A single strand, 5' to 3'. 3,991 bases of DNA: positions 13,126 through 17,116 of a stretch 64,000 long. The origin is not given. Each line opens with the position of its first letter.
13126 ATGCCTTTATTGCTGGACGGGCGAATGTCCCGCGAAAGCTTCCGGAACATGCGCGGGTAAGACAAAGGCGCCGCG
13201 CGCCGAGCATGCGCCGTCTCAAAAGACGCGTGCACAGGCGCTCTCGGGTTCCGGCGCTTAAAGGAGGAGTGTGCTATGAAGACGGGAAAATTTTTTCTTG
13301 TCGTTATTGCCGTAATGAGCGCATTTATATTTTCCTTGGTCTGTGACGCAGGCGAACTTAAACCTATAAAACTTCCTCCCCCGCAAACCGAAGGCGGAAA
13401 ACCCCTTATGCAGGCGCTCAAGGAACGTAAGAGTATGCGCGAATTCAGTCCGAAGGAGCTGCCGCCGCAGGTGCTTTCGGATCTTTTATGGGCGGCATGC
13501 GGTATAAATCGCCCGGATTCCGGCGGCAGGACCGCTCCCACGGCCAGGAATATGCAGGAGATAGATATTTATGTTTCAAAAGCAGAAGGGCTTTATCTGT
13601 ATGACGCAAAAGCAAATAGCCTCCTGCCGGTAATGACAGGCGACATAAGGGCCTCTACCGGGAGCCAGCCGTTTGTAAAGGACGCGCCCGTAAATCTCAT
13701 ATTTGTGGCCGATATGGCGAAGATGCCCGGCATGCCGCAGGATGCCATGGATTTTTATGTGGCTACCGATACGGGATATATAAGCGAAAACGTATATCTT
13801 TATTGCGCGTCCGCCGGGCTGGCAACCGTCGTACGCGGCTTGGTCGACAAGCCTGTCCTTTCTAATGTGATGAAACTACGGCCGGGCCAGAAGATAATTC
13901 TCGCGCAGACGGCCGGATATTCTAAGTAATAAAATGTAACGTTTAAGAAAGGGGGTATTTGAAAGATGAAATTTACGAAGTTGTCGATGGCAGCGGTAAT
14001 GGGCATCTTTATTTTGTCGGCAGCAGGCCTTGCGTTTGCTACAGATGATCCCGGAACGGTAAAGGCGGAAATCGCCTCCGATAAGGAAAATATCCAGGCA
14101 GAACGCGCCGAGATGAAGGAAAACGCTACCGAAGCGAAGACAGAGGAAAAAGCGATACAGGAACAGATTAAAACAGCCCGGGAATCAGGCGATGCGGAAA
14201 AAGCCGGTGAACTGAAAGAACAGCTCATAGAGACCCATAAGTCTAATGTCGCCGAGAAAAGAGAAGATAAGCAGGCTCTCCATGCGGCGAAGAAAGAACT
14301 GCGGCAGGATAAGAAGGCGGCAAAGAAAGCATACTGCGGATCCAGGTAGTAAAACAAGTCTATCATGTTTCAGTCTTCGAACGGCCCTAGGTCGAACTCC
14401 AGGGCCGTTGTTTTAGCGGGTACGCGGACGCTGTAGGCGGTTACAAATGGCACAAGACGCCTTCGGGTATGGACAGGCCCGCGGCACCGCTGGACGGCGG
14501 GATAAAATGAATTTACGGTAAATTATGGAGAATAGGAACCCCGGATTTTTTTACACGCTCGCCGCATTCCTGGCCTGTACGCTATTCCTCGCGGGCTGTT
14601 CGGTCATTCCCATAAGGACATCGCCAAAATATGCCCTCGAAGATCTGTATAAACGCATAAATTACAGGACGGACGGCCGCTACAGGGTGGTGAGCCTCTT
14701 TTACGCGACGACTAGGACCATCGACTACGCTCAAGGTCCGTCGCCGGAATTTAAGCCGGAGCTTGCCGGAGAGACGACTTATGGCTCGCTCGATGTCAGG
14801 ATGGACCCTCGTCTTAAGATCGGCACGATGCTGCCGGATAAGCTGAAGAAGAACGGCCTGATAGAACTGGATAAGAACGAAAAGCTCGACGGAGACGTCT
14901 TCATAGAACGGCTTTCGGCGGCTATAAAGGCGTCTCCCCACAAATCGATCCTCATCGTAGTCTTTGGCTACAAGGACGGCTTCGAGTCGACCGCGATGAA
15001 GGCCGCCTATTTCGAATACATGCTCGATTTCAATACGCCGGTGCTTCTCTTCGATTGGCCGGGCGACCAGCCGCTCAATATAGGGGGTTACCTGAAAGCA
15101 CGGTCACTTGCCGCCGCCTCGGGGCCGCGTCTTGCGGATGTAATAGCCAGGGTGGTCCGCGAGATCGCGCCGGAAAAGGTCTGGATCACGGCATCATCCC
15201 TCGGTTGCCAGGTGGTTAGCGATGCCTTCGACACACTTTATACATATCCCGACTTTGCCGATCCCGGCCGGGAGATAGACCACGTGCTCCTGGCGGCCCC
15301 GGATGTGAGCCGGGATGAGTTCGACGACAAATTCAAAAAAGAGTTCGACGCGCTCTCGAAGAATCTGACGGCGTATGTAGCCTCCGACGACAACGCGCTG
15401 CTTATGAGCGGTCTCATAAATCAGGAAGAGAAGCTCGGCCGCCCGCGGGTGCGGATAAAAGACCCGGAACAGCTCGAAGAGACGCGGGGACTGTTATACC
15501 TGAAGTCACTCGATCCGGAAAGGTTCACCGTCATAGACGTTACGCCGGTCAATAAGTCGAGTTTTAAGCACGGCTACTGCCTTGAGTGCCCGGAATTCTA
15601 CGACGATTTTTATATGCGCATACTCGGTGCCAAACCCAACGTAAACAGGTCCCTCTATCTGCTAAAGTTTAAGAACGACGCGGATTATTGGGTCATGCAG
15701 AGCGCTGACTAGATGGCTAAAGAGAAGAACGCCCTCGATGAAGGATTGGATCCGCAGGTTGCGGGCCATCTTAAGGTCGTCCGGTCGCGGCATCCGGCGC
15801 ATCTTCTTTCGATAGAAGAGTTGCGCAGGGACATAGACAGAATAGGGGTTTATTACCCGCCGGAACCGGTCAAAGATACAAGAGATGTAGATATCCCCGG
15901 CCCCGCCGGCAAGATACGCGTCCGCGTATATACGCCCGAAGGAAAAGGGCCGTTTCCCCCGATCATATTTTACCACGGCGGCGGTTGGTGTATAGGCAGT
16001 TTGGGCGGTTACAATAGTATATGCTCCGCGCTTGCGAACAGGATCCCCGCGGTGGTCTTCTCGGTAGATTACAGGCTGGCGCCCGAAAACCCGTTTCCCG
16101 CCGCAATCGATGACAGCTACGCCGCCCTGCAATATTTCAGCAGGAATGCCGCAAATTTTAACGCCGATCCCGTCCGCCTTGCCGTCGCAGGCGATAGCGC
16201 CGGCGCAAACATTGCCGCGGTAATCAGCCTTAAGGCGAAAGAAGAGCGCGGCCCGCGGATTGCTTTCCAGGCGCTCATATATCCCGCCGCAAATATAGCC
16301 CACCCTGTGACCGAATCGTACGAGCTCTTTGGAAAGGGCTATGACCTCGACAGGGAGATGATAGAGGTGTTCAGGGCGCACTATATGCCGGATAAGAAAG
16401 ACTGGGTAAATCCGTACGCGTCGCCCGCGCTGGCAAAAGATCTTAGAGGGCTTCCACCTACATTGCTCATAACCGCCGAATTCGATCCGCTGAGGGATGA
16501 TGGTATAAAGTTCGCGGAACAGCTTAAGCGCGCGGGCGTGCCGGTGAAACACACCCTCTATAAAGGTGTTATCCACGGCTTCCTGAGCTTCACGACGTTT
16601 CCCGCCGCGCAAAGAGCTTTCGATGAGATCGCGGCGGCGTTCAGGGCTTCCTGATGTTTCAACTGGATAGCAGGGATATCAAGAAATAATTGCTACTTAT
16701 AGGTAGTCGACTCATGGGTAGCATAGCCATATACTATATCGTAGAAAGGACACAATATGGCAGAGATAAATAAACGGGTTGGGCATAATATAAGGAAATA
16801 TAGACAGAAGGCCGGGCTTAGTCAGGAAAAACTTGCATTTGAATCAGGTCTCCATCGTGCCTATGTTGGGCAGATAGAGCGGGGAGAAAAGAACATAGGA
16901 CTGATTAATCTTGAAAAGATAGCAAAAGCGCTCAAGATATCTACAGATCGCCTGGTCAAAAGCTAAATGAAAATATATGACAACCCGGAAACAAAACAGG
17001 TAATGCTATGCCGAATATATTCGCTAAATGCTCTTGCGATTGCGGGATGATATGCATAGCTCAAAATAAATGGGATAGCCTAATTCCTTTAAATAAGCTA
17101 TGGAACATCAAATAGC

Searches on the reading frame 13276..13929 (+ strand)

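Call 46: search_protein_families(library=pfam, proteins=[window:13276-13929:+], max_evalue=0.01)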
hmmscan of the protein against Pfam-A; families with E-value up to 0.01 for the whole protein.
window:13276-13929:+ (217 aa): 2 families
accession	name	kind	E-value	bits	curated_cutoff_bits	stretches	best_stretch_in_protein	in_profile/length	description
PF00881.29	Nitroreductase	-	6.8e-23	82.1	23.5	1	48-215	1-167/167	Nitroreductase family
PF14512.11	TM1586_NiRdase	-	1e-07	32.2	27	0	44-79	2-37/215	Putative TM nitroreductase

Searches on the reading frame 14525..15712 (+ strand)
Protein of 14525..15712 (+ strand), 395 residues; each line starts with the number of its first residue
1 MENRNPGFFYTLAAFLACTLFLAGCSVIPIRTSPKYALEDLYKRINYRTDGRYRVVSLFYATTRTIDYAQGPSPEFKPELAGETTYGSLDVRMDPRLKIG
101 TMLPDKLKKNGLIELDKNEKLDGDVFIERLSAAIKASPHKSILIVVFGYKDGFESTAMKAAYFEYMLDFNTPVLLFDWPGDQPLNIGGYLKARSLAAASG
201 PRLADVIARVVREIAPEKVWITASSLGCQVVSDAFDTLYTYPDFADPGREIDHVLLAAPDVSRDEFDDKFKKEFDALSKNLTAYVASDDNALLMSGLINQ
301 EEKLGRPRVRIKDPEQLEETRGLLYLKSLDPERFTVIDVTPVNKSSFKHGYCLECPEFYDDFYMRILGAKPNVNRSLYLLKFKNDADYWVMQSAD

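Call 3: search_protein_families(library=pfam, proteins=[window:14525-15712:+], max_evalue=1)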
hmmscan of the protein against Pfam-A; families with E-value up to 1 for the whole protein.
window:14525-15712:+ (395 aa): 1 family
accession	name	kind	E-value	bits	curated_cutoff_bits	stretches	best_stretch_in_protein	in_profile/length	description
PF05990.18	DUF900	-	7.8e-26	91.4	20.5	1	129-359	8-225/232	Alpha/beta hydrolase of unknown function (DUF900)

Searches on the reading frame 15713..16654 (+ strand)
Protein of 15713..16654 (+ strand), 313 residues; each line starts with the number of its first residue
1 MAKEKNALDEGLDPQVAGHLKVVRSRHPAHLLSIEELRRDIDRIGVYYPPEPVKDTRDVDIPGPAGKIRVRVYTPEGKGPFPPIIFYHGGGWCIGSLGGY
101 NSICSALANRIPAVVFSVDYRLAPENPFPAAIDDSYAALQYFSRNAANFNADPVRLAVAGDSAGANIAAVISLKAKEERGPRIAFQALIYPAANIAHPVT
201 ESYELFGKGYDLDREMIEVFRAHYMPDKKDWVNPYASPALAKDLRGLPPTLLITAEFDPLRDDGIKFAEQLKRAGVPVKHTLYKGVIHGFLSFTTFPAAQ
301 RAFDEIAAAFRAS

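Call 3: search_protein_families(library=pfam, proteins=[window:15713-16654:+], max_evalue=1)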
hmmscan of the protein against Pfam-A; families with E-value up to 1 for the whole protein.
window:15713-16654:+ (313 aa): 9 families
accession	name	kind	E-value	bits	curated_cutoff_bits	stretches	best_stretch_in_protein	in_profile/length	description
PF07859.19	Abhydrolase_3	-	2.7e-72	243.4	25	1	84-291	1-209/210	alpha/beta hydrolase fold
PF20434.5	BD-FAE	-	3.8e-21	76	26.8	1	72-178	3-113/215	BD-FAE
PF00135.34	COesterase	-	1.5e-10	41.1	27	1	70-201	88-226/515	Carboxylesterase family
PF00326.27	Peptidase_S9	-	0.00064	19.7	22.6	1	132-292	45-191/213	Prolyl oligopeptidase family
PF07224.18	Chlorophyllase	-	0.0029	16.9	26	1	70-189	31-148/301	Chlorophyllase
PF10340.15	Say1_Mug180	-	0.003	16.9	21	1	82-229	123-274/374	Steryl acetyl hydrolase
PF01738.24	DLH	-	0.063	13.3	21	1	241-292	137-190/217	Dienelactone hydrolase family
PF16007.11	DUF4777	-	0.12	13.1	34.4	1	273-292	39-58/66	Domain of unknown function (DUF4777)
PF00756.26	Esterase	-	0.23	11.6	22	0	146-180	107-141/251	Putative esterase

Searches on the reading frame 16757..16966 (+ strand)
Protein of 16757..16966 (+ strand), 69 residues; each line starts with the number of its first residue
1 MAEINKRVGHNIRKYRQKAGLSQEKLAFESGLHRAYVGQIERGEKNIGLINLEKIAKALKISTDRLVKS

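Call 3: search_protein_families(library=pfam, proteins=[window:16757-16966:+], max_evalue=1)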
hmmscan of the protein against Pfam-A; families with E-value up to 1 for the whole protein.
window:16757-16966:+ (69 aa): 6 families
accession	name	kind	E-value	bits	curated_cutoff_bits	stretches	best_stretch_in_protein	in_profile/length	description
PF01381.28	HTH_3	-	1.3e-17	64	23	1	12-65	1-54/55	Helix-turn-helix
PF13560.12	HTH_31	-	1.6e-08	35.1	27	1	8-64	2-59/64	Helix-turn-helix domain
PF12844.13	HTH_19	-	2.9e-06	27.5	30.2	1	9-67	1-59/64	Helix-turn-helix domain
PF13443.12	HTH_26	-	5.7e-05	23.7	22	1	11-62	1-53/63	Cro/C1-type HTH DNA-binding domain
PF13413.12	HTH_25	-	0.0002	21.6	24.6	1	13-43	3-33/62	Helix-turn-helix domain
PF13744.12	HTH_37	-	0.11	12.8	27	1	8-44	19-55/80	Helix-turn-helix domain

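Call 4: search_protein_families(library=ncbifam, proteins=[window:16757-16966:+], max_evalue=1)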
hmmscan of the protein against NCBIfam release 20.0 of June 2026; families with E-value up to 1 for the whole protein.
window:16757-16966:+ (69 aa): 19 families
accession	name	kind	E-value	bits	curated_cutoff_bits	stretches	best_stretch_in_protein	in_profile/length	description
NF006015.0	PRK08154.1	subfamily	3.8e-12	46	204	1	4-68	27-91/314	anaerobic benzoate catabolism transcriptional regulator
NF041951.1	phage_RstR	subfamily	7.9e-12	45.4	80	1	8-68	3-63/108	RstR family transcriptional repressor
TIGR03070.1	couple_hipB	subfamily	1.4e-09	37.7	71.65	1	8-59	3-54/58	type II toxin-antitoxin system Y4mF family antitoxin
NF046032.1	TransRegSlrRBacil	equivalog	5.3e-08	33.1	250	1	8-66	2-61/149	HTH-type transcriptional regulator SlrR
NF047948.1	male_kill_WMK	equivalog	5.9e-07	29.2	300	1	4-68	159-223/300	WO male-killing family protein Wmk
NF007408.0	PRK09943.1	equivalog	1.3e-05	24.9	211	1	3-64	3-64/185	HTH-type transcriptional regulator PuuR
NF038139.1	Reg_Aceta_RamB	equivalog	4.6e-05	22.2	700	1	8-63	3-58/465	acetate metabolism transcriptional regulator RamB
TIGR00270.2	TIGR00270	equivalog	0.00017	21.4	110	1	9-62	77-130/159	multiprotein bridging factor aMBF1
NF007257.0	PRK09706.1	subfamily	0.00036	20.3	101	1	5-63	3-61/135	transcriptional repressor DicA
NF041493.1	MobT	equivalog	0.00044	19.2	600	1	13-59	2-48/383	MobT family relaxase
NF007271.0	PRK09726.1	equivalog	0.0021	18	79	1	11-62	16-67/88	type II toxin-antitoxin system antitoxin HipB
NF010465.0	PRK13890.1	equivalog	0.0029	17.7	96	1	11-66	9-64/121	conjugal transfer protein TrbA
TIGR02612.1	mob_myst_A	hypoth_equivalog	0.0069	16.3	122.6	1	12-59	30-79/150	mobile mystery protein A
NF038310.1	lysogeny_AimR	equivalog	0.0078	15.3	70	1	12-61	1-50/365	AimR family lysis-lysogeny pheromone receptor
TIGR03830.1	CxxCG_CxxCG_HTH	subfamily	0.013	15.3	61.8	1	7-45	65-103/127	type II TA system antitoxin MqsA family protein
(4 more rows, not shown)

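Call 20: search_protein_families(library=padloc, proteins=[window:16757-16966:+], max_evalue=0.1)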
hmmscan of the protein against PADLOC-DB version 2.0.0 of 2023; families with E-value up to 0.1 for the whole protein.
window:16757-16966:+ (69 aa): 17 families
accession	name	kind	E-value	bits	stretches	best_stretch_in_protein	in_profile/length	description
PDLC03665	Control_protein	-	2.5e-23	80.1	1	2-67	3-69/77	control protein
PDLC03664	Control_protein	-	1.2e-17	62.1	1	7-63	13-69/74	control protein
PDLC03666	Control_protein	-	7.3e-16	56.4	1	3-62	2-61/77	control protein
PDLC03671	Control_protein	-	8.2e-16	56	1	3-67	10-74/84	control protein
PDLC02926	HTH_VI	-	4.1e-13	47.4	1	8-66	2-60/92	-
PDLC03668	Control_protein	-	3.5e-11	41.5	1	7-62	8-63/79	control protein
PDLC04775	PDC-M69A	-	1.8e-10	39.3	1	1-68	1-68/113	-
PDLC04142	capH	-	3.8e-10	38.7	1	4-67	3-66/103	capH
PDLC03953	RmrA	-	1.3e-05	22.6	1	8-61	6-59/373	-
PDLC03536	REase_II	-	1.7e-05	22.6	1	8-62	11-65/237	Type II restriction enzyme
PDLC03952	RmrA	-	0.00021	18.3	1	9-60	24-75/395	-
PDLC03949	RmrA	-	0.0003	17.8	1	15-63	10-58/363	-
PDLC03954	RmrA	-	0.00052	17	1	4-66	7-69/380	-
PDLC03947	RmrA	-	0.0012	15.8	1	4-64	8-68/383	-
PDLC03943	RmrA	-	0.0018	15.4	1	9-63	4-58/370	-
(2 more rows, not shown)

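Call 21: search_protein_families(library=phrogs, proteins=[window:16757-16966:+], max_evalue=0.1)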
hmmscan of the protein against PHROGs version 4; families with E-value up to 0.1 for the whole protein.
window:16757-16966:+ (69 aa): 34 families (the best 25 are shown)
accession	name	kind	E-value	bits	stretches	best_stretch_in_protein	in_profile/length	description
phrog_8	-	transcription regulation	5.2e-13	50.1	1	4-66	73-135/346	transcriptional regulator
phrog_5823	-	transcription regulation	1.4e-12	48.4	1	6-67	5-67/404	transcriptional regulator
phrog_3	-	transcription regulation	3.9e-11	44.4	1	3-64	84-143/430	transcriptional repressor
phrog_7241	-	transcription regulation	4.5e-10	40.6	1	10-67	64-121/122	transcriptional regulator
phrog_4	-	transcription regulation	2.4e-09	37.7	1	6-66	135-191/400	transcriptional repressor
phrog_2439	-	transcription regulation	5.7e-09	36.3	1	5-66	5-66/367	transcriptional regulator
phrog_1373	-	transcription regulation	1.4e-07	32.7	1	8-66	64-122/166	transcriptional regulator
phrog_2328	-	transcription regulation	2.9e-07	31.3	1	6-64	14-72/128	transcriptional repressor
phrog_2967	-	transcription regulation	6.1e-07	30.2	1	5-67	8-70/225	transcriptional regulator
phrog_7396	-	unknown function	2.3e-05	25.2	1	5-65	13-76/227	-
phrog_4583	-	transcription regulation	5.5e-05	24.1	1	3-68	6-71/81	transcriptional repressor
phrog_2104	-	unknown function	7.5e-05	23.9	1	10-46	42-78/103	-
phrog_9908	-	DNA, RNA and nucleotide metabolism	0.0003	21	1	6-63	12-69/282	DNA binding protein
phrog_955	-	DNA, RNA and nucleotide metabolism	0.00034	21.4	1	5-50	22-69/142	HTH DNA binding protein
phrog_2339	-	DNA, RNA and nucleotide metabolism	0.00094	20.2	1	5-59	23-78/98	HTH DNA binding protein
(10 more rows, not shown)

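Call 76: list_cluster_members(proteins=[window:16757-16966:+, window:17542-17679:+, window:18303-18545:+])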
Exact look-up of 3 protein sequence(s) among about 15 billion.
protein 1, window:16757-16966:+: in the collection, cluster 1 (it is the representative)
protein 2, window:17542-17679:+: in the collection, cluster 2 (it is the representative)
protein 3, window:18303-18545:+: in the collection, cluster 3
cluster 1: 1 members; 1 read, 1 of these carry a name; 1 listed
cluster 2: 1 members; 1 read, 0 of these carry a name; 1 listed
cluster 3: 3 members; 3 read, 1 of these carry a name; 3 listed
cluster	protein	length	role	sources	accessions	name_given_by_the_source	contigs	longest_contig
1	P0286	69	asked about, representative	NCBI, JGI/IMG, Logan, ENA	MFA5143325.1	MAG: helix-turn-helix transcriptional regulator [Candidatus Omnitrophota bacterium]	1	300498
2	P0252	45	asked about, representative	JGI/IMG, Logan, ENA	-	-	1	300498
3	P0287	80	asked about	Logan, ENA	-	-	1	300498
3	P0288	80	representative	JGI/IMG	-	-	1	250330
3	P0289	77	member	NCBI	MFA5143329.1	MAG: hypothetical protein WC522_04075 [Candidatus Omnitrophota bacterium]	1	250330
